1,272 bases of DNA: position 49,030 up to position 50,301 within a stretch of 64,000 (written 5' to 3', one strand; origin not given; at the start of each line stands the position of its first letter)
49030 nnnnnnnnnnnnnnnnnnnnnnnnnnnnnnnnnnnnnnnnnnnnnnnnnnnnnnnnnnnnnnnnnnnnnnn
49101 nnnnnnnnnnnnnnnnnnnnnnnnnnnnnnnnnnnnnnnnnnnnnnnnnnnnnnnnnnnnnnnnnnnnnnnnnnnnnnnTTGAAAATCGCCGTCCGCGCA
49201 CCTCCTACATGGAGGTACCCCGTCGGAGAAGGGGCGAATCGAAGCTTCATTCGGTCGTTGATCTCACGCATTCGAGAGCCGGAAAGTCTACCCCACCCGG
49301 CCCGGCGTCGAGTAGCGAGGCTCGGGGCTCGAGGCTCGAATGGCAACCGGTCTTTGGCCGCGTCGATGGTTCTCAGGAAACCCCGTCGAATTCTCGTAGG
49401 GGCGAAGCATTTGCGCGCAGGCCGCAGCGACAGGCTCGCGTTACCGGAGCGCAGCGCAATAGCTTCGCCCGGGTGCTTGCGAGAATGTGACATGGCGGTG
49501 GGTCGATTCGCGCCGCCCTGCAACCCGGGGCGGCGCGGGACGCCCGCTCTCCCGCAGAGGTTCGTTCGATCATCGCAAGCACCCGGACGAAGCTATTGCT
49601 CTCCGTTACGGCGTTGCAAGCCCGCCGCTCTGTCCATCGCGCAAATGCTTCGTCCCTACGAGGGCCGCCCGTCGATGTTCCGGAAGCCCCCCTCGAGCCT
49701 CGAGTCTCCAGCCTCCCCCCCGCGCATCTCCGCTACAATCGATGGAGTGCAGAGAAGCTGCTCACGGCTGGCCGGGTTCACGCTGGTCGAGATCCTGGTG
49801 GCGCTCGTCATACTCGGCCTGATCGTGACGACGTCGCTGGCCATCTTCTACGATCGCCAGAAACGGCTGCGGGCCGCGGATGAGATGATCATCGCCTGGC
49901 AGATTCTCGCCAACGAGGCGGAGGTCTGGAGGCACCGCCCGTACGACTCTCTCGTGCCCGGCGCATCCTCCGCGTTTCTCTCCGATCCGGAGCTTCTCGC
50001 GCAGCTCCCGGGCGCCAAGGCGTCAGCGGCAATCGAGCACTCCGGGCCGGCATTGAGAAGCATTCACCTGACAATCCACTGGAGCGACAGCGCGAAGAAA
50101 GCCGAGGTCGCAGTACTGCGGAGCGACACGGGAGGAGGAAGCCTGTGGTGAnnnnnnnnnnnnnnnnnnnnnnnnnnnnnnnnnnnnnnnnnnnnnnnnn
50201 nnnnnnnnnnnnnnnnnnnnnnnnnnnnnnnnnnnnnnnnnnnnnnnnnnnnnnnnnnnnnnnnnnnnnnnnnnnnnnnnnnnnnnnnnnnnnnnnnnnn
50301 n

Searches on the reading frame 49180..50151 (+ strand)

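Call 23: search_protein_families(library=pfam, proteins=[window:49180-50151:+], max_evalue=0.00001)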
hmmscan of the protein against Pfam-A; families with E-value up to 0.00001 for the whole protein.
window:49180-50151:+ (323 aa): 1 family
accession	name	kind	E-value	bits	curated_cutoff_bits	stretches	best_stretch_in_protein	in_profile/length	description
PF07963.17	N_methyl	-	4.5e-06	26.5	21.2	1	198-217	5-24/27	Prokaryotic N-terminal methylation motif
